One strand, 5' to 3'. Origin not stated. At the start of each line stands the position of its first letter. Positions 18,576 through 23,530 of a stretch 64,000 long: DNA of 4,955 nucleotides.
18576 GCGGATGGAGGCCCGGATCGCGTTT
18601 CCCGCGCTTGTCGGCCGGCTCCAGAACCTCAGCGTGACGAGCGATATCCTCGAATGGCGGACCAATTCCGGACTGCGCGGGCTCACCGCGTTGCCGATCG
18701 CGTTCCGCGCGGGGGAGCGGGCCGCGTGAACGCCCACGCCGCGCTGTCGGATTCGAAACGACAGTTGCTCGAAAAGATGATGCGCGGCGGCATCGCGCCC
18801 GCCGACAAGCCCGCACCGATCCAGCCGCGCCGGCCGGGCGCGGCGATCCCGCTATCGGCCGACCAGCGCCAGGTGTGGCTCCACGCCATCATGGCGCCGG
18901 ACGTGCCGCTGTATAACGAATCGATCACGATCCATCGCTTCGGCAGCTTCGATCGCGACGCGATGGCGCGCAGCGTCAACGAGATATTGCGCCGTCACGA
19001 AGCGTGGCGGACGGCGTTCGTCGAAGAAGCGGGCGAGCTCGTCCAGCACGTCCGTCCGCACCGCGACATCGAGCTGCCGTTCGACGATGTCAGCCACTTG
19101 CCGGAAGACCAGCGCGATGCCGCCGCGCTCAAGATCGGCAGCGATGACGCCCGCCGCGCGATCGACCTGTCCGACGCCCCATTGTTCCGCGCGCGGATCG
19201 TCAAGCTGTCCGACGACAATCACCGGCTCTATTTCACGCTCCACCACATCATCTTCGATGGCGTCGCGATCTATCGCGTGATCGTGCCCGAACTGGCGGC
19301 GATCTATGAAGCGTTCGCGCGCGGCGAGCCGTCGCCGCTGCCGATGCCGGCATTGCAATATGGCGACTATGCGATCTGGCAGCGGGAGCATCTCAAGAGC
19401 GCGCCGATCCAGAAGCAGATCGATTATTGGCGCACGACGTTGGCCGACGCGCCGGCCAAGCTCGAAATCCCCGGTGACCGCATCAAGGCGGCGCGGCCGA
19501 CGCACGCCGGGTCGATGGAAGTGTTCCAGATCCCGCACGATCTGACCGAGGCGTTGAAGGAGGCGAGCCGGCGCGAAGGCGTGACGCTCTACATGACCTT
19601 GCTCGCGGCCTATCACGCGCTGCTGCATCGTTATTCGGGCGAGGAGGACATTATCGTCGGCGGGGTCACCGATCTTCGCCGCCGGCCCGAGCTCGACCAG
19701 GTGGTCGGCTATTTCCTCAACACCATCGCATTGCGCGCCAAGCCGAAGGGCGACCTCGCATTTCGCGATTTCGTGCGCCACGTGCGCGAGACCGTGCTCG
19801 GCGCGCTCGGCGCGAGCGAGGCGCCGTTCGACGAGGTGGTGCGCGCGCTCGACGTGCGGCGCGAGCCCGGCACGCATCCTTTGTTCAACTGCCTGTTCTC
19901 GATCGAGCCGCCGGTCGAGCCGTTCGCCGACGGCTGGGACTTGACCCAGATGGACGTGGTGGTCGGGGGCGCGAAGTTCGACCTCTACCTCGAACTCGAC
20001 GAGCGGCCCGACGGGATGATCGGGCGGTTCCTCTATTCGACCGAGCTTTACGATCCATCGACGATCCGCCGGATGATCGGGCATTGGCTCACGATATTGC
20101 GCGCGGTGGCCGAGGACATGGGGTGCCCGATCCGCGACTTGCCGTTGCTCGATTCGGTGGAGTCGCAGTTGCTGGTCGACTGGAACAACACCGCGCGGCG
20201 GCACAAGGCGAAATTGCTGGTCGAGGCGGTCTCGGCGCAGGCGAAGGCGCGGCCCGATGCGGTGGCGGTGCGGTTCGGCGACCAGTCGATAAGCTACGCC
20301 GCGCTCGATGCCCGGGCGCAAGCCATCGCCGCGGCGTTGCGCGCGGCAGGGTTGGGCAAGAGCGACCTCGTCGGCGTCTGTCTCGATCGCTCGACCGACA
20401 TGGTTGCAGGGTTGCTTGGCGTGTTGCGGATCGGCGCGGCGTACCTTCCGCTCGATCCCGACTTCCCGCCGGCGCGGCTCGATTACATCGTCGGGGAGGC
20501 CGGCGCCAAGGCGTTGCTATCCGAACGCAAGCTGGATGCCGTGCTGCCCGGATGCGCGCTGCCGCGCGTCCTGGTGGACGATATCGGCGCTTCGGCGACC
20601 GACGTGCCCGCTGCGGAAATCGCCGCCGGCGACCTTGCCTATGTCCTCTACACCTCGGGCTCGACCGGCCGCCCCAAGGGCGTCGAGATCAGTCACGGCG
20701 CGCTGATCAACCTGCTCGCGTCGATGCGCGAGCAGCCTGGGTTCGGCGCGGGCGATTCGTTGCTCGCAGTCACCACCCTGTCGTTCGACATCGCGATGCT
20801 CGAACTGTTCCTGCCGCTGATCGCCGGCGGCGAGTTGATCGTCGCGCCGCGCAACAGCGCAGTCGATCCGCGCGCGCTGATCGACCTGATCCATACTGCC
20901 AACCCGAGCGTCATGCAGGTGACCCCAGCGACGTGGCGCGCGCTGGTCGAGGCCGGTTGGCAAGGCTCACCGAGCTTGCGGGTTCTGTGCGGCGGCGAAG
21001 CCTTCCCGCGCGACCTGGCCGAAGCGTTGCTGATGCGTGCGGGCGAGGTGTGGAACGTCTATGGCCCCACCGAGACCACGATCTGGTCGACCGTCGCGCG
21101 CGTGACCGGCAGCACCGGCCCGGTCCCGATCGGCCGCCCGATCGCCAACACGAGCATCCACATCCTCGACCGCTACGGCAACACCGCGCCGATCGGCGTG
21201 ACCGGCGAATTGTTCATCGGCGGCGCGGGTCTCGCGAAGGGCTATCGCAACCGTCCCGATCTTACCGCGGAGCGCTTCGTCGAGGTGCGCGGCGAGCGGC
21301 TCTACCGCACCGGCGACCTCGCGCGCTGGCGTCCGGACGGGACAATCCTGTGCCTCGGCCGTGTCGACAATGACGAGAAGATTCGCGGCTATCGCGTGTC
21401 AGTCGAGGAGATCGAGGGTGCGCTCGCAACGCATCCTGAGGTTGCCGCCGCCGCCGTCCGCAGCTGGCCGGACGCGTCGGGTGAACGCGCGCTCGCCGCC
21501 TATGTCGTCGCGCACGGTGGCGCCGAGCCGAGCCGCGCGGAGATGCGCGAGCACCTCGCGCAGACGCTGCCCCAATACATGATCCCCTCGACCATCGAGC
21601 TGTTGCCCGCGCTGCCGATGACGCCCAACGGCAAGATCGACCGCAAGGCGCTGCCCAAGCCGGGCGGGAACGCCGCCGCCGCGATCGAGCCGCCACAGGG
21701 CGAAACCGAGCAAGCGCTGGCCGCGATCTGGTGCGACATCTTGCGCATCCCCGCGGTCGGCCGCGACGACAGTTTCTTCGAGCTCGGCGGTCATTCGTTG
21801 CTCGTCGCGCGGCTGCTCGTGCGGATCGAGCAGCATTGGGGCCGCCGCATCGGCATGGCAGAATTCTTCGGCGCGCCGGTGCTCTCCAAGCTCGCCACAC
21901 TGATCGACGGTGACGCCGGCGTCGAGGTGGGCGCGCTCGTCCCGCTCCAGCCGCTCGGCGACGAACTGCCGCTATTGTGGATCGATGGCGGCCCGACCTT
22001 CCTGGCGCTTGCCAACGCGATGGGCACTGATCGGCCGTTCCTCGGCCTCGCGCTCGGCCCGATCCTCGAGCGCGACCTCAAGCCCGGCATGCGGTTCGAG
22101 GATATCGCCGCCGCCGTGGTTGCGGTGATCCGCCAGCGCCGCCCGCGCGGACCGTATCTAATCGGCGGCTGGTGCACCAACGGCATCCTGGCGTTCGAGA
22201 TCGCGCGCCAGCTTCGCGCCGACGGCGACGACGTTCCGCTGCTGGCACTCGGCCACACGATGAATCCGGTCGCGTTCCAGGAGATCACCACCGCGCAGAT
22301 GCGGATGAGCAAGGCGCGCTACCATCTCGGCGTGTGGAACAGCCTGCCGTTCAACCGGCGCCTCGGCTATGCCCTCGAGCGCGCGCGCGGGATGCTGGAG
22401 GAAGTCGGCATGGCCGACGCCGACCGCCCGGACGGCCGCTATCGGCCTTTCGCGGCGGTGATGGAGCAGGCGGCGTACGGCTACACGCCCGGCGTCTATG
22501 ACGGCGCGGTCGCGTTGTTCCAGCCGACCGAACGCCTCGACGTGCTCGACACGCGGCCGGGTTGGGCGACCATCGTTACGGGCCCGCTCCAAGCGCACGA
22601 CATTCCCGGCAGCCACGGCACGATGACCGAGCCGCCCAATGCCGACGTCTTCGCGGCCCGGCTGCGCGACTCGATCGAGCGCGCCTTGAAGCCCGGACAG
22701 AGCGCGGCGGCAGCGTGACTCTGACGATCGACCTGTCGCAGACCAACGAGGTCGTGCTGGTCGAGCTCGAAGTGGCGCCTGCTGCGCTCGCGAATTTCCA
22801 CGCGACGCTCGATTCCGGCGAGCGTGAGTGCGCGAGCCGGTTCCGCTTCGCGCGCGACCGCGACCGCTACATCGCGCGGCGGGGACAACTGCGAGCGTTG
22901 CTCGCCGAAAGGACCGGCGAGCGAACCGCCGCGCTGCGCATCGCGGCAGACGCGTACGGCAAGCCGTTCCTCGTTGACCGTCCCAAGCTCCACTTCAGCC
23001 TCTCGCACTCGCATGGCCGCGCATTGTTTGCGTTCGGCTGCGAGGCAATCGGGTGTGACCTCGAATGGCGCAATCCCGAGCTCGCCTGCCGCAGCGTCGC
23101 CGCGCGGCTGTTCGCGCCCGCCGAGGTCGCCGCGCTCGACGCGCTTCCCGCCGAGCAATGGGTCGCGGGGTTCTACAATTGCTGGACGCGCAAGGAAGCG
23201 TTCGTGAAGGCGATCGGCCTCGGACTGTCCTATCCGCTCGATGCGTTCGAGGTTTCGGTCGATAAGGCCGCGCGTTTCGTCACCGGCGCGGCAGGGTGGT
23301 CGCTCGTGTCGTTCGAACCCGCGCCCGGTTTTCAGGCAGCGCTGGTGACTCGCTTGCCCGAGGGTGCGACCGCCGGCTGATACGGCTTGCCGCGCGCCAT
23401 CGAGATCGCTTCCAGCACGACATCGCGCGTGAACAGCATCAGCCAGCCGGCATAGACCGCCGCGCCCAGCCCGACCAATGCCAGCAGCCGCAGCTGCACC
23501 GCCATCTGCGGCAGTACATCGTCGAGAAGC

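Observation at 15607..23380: Minimal split NRPS operon predicted to build an oxidised Leu-Gly dipeptide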

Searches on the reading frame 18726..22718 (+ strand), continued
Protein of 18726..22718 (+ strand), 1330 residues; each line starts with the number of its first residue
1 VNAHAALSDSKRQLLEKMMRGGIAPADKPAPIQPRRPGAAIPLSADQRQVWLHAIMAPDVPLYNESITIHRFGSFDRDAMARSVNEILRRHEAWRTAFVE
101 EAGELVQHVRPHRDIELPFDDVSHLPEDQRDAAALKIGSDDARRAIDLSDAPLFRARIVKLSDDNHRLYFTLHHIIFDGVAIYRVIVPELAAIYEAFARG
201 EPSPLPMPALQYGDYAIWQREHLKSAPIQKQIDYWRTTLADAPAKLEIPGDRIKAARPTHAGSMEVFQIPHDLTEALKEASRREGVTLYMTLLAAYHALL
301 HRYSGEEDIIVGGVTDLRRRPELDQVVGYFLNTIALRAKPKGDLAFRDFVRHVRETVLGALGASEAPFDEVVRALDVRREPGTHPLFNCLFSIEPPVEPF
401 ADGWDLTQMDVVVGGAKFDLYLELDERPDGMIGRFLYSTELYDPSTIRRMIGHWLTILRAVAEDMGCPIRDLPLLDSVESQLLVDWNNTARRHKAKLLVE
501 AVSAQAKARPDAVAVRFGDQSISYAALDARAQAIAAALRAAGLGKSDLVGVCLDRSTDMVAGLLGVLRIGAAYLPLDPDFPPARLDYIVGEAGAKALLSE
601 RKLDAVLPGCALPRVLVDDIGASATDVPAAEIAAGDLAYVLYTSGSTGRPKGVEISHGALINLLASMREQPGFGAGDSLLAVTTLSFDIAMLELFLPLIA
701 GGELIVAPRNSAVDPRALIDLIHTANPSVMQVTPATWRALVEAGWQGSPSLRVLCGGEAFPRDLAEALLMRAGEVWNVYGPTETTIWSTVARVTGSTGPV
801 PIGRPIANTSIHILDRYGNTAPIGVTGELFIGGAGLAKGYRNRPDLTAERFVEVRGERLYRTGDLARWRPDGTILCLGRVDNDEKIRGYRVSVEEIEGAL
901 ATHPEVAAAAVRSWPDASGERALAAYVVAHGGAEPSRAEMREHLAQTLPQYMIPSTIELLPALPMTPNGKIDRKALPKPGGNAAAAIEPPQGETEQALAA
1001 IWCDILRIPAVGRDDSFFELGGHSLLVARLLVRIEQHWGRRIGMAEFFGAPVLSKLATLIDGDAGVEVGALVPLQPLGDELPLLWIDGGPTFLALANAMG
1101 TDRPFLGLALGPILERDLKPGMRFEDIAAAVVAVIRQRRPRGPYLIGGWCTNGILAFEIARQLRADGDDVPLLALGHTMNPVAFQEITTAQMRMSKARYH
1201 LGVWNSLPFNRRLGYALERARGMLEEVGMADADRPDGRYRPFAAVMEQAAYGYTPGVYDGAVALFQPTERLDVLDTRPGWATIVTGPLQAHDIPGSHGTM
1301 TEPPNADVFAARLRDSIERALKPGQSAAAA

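Call 28: search_solved_structures(query=window:18726-22718:+, max_evalue=1e-60, show_alignments=0)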
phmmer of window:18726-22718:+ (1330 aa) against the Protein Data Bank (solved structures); distinct sequences matched with E-value up to 1e-60: 55.
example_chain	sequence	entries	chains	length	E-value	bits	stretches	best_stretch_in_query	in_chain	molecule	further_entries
9be3_A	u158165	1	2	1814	6.5e-268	895.2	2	60-1063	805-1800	Linear gramicidin synthase subunit A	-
9meh_A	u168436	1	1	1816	6.6e-268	895.2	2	60-1063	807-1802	Linear gramicidin synthase subunit A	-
9be4_A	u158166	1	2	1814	2.6e-267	893.3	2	60-1063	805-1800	Linear gramicidin synthase subunit A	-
6mfz_A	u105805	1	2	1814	2.6e-267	893.2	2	45-1063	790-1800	Linear gramicidin synthase subunit A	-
6mfy_A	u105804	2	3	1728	2.3e-256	857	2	45-986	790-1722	Linear gramicidin synthase subunit A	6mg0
5u89_A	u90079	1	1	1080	7.3e-199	666.5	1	479-1058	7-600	Amino acid adenylation domain protein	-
8xjz_C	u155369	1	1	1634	2.2e-198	664.9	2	40-1060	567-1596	Peptide synthetase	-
6p1j_A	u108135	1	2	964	1.2e-180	606.2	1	42-976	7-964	Txo2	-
4zxh_A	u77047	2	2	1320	3.3e-166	558.3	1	135-1306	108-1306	ABBFA_003403 | Tyrocidine synthetase 3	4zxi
6oyf_A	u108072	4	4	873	5.7e-154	517.7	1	41-888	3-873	Txo1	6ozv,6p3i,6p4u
2vsq_A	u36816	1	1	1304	8.5e-154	517.2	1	43-1170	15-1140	SURFACTIN SYNTHETASE SUBUNIT 3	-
9bfd_B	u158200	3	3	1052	2.6e-150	505.6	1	47-1061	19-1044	Tyrocidine synthase 2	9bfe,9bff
8jbr_A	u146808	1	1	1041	9.3e-148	497.2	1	38-1061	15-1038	McyA protein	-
6mfw_A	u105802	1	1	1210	3.6e-147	495.2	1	503-1074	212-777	Linear gramicidin synthase subunit A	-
6mfx_A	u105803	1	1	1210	1.5e-146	493.1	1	503-1074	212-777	Linear gramicidin synthase subunit A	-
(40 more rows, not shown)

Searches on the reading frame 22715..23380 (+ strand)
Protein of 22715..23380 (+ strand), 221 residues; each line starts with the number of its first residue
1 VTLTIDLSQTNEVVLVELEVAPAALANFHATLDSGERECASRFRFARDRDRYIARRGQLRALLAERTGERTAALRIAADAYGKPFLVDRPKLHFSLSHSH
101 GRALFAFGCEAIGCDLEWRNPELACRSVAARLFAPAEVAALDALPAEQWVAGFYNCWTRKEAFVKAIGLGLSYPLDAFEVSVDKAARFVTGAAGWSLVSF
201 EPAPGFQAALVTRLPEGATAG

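Call 7: search_protein_families(library=pfam, proteins=[window:22715-23380:+])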
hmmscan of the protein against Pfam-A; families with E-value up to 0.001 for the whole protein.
window:22715-23380:+ (221 aa): 2 families
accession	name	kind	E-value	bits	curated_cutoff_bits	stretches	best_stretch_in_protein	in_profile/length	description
PF01648.25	ACPS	-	2.4e-14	53.8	25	1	111-187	1-83/111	4'-phosphopantetheinyl transferase superfamily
PF22624.1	AASDHPPT_N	-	5.1e-07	30.3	27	1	27-99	12-89/100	4'-phosphopantetheinyl transferase, N-terminal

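Call 8: search_protein_families(library=ncbifam, proteins=[window:22715-23380:+])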
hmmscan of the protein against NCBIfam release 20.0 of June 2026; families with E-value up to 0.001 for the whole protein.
window:22715-23380:+ (221 aa): 5 families
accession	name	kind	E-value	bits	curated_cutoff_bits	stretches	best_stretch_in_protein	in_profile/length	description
NF042922.1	4PPT_HetI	equivalog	2e-34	119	370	1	12-211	20-223/235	4'-phosphopantetheinyl transferase HetI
NF007676.0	PRK10351.1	equivalog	9.9e-19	67.7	174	1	60-168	38-144/195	4'-phosphopantetheinyl transferase AcpT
NF047349.1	4PPT_AusB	equivalog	1.1e-10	41.3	225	1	77-182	66-163/205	aureusimine biosynthesis 4'-phosphopantetheinyl transferase AusB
TIGR00556.1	pantethn_trn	domain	6.2e-08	32.8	45.35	1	111-181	4-81/128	phosphopantetheine--protein transferase domain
NF011251.0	PRK14657.1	equivalog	0.00051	20.1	165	0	127-183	25-77/123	holo-[acyl-carrier-protein] synthase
